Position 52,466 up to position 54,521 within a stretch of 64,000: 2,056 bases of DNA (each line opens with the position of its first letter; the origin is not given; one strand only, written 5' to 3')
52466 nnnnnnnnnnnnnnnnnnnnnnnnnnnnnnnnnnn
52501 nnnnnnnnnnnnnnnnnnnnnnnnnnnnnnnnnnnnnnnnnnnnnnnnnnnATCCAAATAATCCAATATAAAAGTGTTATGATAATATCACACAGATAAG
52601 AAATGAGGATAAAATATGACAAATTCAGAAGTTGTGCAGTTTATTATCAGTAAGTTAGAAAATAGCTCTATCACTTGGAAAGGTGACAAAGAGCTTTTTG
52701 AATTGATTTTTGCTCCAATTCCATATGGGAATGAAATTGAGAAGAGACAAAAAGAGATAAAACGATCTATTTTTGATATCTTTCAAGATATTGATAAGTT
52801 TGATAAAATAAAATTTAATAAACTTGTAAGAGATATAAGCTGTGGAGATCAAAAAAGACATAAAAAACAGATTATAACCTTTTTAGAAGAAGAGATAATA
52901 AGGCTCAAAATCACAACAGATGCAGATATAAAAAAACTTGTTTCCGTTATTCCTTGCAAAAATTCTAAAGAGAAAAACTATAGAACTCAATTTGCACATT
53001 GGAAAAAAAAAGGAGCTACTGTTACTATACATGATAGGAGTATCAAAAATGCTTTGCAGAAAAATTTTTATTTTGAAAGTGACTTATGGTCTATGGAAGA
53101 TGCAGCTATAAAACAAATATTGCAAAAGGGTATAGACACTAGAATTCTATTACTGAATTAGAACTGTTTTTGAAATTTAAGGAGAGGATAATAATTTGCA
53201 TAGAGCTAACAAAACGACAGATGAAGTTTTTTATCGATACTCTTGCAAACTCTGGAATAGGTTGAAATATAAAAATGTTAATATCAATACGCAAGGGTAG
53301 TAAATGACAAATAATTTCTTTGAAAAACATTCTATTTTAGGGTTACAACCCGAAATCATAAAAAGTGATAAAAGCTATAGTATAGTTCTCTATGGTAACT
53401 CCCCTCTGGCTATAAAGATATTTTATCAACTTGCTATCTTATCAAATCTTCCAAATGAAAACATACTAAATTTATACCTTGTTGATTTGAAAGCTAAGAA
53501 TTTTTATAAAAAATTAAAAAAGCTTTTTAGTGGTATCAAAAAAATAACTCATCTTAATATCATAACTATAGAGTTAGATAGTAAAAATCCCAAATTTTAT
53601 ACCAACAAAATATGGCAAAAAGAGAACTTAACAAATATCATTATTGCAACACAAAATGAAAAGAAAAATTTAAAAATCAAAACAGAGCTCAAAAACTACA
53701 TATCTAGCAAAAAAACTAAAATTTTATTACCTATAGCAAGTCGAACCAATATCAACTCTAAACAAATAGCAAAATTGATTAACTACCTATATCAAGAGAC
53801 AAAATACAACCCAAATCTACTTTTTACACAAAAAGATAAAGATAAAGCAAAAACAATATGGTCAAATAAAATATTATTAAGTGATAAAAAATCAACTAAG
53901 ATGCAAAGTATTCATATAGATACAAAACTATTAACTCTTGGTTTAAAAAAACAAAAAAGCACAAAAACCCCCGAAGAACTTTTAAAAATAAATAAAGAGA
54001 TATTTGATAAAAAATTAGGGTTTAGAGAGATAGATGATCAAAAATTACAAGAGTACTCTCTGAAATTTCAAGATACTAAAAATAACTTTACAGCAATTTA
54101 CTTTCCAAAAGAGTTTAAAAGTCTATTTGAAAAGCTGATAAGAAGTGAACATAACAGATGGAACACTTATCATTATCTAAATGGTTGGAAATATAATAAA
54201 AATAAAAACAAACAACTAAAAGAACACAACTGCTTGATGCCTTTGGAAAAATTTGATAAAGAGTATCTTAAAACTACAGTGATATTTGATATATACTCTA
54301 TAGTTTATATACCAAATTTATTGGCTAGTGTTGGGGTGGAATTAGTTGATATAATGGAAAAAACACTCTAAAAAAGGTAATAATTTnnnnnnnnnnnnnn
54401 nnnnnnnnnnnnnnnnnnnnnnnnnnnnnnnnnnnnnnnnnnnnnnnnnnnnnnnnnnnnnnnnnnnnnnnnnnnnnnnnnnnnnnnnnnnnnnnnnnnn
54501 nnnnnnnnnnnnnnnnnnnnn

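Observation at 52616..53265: Tandem duplicate of gene A carrying an internal deletion and a frameshift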

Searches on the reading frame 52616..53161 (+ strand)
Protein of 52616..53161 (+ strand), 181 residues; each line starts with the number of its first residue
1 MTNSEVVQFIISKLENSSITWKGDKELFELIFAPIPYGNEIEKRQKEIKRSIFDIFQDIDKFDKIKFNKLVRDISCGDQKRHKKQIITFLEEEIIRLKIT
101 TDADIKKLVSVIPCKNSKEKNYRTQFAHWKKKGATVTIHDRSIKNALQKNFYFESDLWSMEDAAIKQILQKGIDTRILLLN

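Call 5: search_protein_families(library=pfam, proteins=[window:52616-53161:+], max_evalue=1)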
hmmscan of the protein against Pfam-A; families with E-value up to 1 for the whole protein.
window:52616-53161:+ (181 aa): 0 families

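Call 6: search_protein_families(library=padloc, proteins=[window:52616-53161:+], max_evalue=1)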
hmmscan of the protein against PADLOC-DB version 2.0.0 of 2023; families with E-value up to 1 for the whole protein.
window:52616-53161:+ (181 aa): 0 families

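Call 7: search_protein_families(library=ncbifam, proteins=[window:52616-53161:+], max_evalue=1)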
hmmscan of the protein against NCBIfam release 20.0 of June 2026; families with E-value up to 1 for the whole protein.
window:52616-53161:+ (181 aa): 0 families

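Call 19: find_homologous_proteins(query=window:52616-53161:+, max_evalue=0.01)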
Query window:52616-53161:+ (181 aa): 2 proteins with E <= 0.01 among 70 candidates.
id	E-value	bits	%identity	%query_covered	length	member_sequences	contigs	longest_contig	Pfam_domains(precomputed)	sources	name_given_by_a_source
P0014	5.4e-112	390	100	100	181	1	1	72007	-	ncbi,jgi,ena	-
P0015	1.6e-60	222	60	98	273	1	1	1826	-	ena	-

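Call 22: find_encoding_contigs(protein=P0015, flank=3000, max_places=3)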
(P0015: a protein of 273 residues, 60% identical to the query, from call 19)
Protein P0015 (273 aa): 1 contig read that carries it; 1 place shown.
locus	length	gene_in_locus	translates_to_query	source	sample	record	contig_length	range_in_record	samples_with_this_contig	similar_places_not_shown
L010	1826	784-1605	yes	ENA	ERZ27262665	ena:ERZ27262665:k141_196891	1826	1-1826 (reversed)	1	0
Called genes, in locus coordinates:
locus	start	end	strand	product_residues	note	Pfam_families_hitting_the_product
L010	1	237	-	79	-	?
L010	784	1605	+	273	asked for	-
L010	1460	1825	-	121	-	?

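Call 23: find_encoding_contigs(protein=P0014, flank=10000, max_places=5)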
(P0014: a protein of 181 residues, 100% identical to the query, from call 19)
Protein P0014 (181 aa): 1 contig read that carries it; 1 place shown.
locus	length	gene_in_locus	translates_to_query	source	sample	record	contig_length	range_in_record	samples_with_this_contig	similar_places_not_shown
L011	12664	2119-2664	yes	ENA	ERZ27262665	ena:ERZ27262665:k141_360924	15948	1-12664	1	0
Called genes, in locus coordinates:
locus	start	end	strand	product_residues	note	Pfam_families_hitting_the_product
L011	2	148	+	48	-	?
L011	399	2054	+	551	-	-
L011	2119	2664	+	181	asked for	-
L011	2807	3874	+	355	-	PF02026:RyR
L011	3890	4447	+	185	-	PF13241:NAD_binding_7, PF14824:Sirohm_synth_M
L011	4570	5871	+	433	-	PF01467:CTP_transf_like, PF01408:GFO_IDH_MocA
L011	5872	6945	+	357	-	PF00266:Aminotran_5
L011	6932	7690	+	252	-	PF04991:LicD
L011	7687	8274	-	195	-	-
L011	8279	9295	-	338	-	PF05359:DUF748 (faint), PF00691:OmpA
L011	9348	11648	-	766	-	PF13424:TPR_12 (faint), PF00515:TPR_1 (faint), PF07719:TPR_2 (faint), PF13432:TPR_16 (faint)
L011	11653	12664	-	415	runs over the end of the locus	PF02403:Seryl_tRNA_N, PF00587:tRNA-synt_2b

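Call 48: predict_structure(alignment_id=A3)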
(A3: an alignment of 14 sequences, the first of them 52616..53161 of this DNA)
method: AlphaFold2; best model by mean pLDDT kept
length: 181 residues; sequences in the alignment: 14
mean_pLDDT: 89.1   pTM: 0.73
mean pLDDT of the five models: 89.1, 87.8, 86.9, 84.7, 83.4
residues with pLDDT >= 90: 102; 70-90: 78; 50-70: 1; < 50: 0
segments of 3 or more residues with pLDDT < 50: none
pLDDT, mean of each block of 10 residues (from residue 1): 85 91 93 89 90 89 95 91 97 95 94 84 92 86 90 79 83 83 76
secondary structure, 60 per line:
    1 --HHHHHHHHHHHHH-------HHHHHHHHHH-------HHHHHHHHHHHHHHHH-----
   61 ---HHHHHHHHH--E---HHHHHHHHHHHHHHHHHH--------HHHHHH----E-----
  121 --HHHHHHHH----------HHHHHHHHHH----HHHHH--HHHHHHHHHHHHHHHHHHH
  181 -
elements in order: H3-15 H23-32 H40-55 H64-72 H79-96 H105-110 H123-130 H141-150 H155-159 H162-180

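Call 51: fold_search(model_id=the predicted structure, library=pdb)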
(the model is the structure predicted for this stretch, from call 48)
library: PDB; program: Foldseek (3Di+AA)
matches with E <= 10: 83; with E <= 0.001: 0
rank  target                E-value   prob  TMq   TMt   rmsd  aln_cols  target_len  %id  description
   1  7xgg_F                1.8e+00  0.07  0.16  0.19  19.6       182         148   13  Crystal structure of BCL-xL in complex with computationally designed inhibitor protein (released 2022-07-20)
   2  3cva                  2.4e+00  0.06  0.16  0.19  17.7       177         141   12  Human Bcl-xL containing a Trp to Ala mutation at position 137 (released 2009-03-24)
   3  7ca4                  3.8e+00  0.03  0.14  0.17  18.7       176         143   12  The Crystal Structure of human Bcl-2-like protein 1 from Biortus (released 2020-07-08)
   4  3fli                  4.0e+00  0.02  0.13  0.12  23.4       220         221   11  Discovery of XL335, a Highly Potent, Selective and Orally-Active Agonist of the Farnesoid X Receptor (FXR) (released 2009-12-22)
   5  8vx7_A                4.2e+00  0.04  0.17  0.18  22.2       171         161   15  Computationally designed tunable C2 symmetric tandem repeat homodimer, bound to cyclic peptide (released 2025-02-05)
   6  1tff                  4.2e+00  0.04  0.19  0.16  16.8       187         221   14  Structure of Otubain-2 (released 2004-08-03)
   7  5ech_B                4.2e+00  0.03  0.16  0.14  20.0       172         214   14  Crystal Structure of FIN219-FIP1 complex with JA and ATP (released 2016-11-02)
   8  2xhe_B                4.4e+00  0.03  0.16  0.14  20.2       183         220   13  Crystal structure of the Unc18-syntaxin 1 complex from Monosiga brevicollis (released 2011-06-29)
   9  1k0n_A                4.6e+00  0.04  0.16  0.13  19.6       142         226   13  Chloride Intracellular Channel 1 (CLIC1) complexed with glutathione (released 2001-12-12)
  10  8vag_A                4.6e+00  0.02  0.15  0.13  22.0       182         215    9  Crystal structure of MnII/MnII CtCADD from Chlamydia trachomatis (released 2024-11-06)
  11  8sve_L                4.8e+00  0.06  0.20  0.12  22.1       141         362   15  Structure of Monomeric Interleukin-10 Grafted into and Antibody CDR (released 2024-05-22)
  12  5b7i_B                4.8e+00  0.02  0.12  0.15  22.6       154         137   12  Cas3-AcrF3 complex (released 2016-07-06)
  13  6w1w_B                4.8e+00  0.01  0.12  0.08  29.8       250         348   10  Crystal Structure of Motility Associated Killing Factor B from Vibrio cholerae (released 2020-03-25)
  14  1ilk                  5.1e+00  0.06  0.20  0.23  14.2       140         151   15  INTERLEUKIN-10 CRYSTAL STRUCTURE REVEALS THE FUNCTIONAL DIMER WITH AN UNEXPECTED TOPOLOGICAL SIMILARITY TO INTERFERON GA (released 1995-07-10)
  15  5agx_B                5.1e+00  0.02  0.13  0.15  17.8       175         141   10  Bcl-2 alpha beta-1 LINEAR complex (released 2015-09-09)
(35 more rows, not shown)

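Call 55: fold_search(model_id=the predicted structure, library=viral)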
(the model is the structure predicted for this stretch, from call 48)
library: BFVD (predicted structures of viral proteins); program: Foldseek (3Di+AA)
matches with E <= 10: 87; with E <= 0.001: 0
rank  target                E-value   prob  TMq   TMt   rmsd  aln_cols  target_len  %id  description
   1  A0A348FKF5            9.5e-01  0.07  0.16  0.18  16.9       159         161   19  E1B protein, small T-antigen [Eidolon helvum adenovirus]
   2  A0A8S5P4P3            1.6e+00  0.10  0.22  0.21  17.1       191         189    9  Uncharacterized protein [Siphoviridae sp. ctiam3]
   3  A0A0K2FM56            2.5e+00  0.13  0.21  0.34  15.5       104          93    9  (no name in the UniProt tables at hand)
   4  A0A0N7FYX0            2.7e+00  0.03  0.12  0.14  21.8       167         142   13  Uncharacterized protein [Acidianus bottle-shaped virus 2 strain ABV2]
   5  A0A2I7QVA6            2.9e+00  0.03  0.15  0.09  17.2       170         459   13  (no name in the UniProt tables at hand)
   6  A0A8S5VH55            3.1e+00  0.03  0.15  0.12  18.2       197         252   12  Uncharacterized protein [Myoviridae sp. ctkfK18]
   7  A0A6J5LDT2            3.5e+00  0.08  0.17  0.21  14.8        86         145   17  Uncharacterized protein [uncultured Caudovirales phage]
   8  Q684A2                3.7e+00  0.04  0.13  0.17  19.0       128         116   13  (no name in the UniProt tables at hand)
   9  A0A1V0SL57            3.7e+00  0.03  0.14  0.19  18.4       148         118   11  Uncharacterized protein [Klosneuvirus KNV1]
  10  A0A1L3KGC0            4.0e+00  0.08  0.23  0.15  15.1       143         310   13  (no name in the UniProt tables at hand)
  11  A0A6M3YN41            4.2e+00  0.03  0.13  0.13  19.3       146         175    8  Pyrimidine dimer DNA glycosylase [Alteromonas phage vB_AcoS-R7M]
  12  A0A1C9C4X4            4.5e+00  0.11  0.20  0.19   9.5        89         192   17  RING-type domain-containing protein [Heterosigma akashiwo virus 01]
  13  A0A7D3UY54            4.5e+00  0.07  0.16  0.24  15.7       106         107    9  (no name in the UniProt tables at hand)
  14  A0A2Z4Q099            4.5e+00  0.05  0.20  0.18  15.5       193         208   10  (no name in the UniProt tables at hand)
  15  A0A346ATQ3            4.5e+00  0.04  0.20  0.18  22.0       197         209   11  (no name in the UniProt tables at hand)
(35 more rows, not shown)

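Call 73: search_protein_families(library=phrogs, proteins=[window:52616-53161:+], max_evalue=0.01)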
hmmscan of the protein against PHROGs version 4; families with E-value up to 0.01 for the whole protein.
window:52616-53161:+ (181 aa): 0 families

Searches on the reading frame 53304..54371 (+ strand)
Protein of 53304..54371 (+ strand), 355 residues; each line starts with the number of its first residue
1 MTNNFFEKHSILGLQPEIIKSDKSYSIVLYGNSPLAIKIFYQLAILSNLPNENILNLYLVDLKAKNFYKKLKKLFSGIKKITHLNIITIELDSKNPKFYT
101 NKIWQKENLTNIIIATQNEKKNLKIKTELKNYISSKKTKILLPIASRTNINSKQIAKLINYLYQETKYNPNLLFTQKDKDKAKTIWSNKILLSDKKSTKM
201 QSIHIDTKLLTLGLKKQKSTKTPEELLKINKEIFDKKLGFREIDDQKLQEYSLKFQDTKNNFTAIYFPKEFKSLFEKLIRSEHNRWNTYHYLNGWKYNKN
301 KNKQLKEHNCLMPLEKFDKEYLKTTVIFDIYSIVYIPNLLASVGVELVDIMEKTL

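Call 5: search_protein_families(library=pfam, proteins=[window:53304-54371:+], max_evalue=1)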
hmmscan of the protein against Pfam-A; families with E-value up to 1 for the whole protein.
window:53304-54371:+ (355 aa): 3 families
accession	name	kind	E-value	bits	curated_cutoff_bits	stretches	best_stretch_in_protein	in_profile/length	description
PF02026.21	RyR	-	2.5e-08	34.5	27.4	1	262-320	8-66/91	RyR domain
PF21118.2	DosC_2nd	-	0.073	13.7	31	1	45-119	21-96/110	DosC CZB-like middle domain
PF21908.1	Cel124_C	-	0.11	12.9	27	1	31-89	68-125/172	Cel124 C-terminal catalytic domain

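Call 6: search_protein_families(library=padloc, proteins=[window:53304-54371:+], max_evalue=1)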
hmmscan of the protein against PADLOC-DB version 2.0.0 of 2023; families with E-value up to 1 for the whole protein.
window:53304-54371:+ (355 aa): 0 families

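Call 7: search_protein_families(library=ncbifam, proteins=[window:53304-54371:+], max_evalue=1)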
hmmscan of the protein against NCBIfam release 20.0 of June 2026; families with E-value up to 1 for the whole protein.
window:53304-54371:+ (355 aa): 0 families

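Call 71: search_dna_similar(query=window:53304-54371:+, collection=phages, mode=protein, max_evalue=0.001, max_rows=10)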
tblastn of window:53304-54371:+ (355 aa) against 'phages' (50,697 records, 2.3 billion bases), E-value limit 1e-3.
No match.

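Call 73: search_protein_families(library=phrogs, proteins=[window:53304-54371:+], max_evalue=0.01)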
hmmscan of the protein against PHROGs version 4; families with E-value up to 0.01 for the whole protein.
window:53304-54371:+ (355 aa): 2 families
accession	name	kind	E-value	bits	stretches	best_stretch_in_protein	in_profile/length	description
phrog_5154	-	unknown function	2e-05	24.8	1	281-323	203-245/454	-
phrog_18865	-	unknown function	0.009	17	0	282-324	128-170/183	-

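Call 90: find_encoding_contigs(protein=window:53304-54371:+, flank=6000, max_places=10)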
Protein window:53304-54371:+ (355 aa): 2 contigs read that carry it; 2 places shown.
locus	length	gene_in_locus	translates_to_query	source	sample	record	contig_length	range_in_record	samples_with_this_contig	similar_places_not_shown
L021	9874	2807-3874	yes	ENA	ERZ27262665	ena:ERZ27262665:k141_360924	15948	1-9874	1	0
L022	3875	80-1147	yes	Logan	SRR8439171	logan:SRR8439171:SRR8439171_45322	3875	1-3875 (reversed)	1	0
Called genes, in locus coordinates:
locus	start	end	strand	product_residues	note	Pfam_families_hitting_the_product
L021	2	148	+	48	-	?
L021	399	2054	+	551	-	-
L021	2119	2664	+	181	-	-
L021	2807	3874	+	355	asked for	PF02026:RyR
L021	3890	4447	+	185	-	PF13241:NAD_binding_7, PF14824:Sirohm_synth_M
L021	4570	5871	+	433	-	PF01467:CTP_transf_like, PF01408:GFO_IDH_MocA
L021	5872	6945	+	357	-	PF00266:Aminotran_5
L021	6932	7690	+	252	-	PF04991:LicD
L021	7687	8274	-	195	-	-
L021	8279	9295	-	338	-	PF05359:DUF748 (faint), PF00691:OmpA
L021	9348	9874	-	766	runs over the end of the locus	PF13424:TPR_12 (faint), PF00515:TPR_1 (faint), PF07719:TPR_2 (faint), PF13432:TPR_16 (faint)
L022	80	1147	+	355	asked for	PF02026:RyR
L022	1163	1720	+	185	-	PF13241:NAD_binding_7, PF14824:Sirohm_synth_M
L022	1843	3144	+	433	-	PF01467:CTP_transf_like, PF01408:GFO_IDH_MocA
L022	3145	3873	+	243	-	?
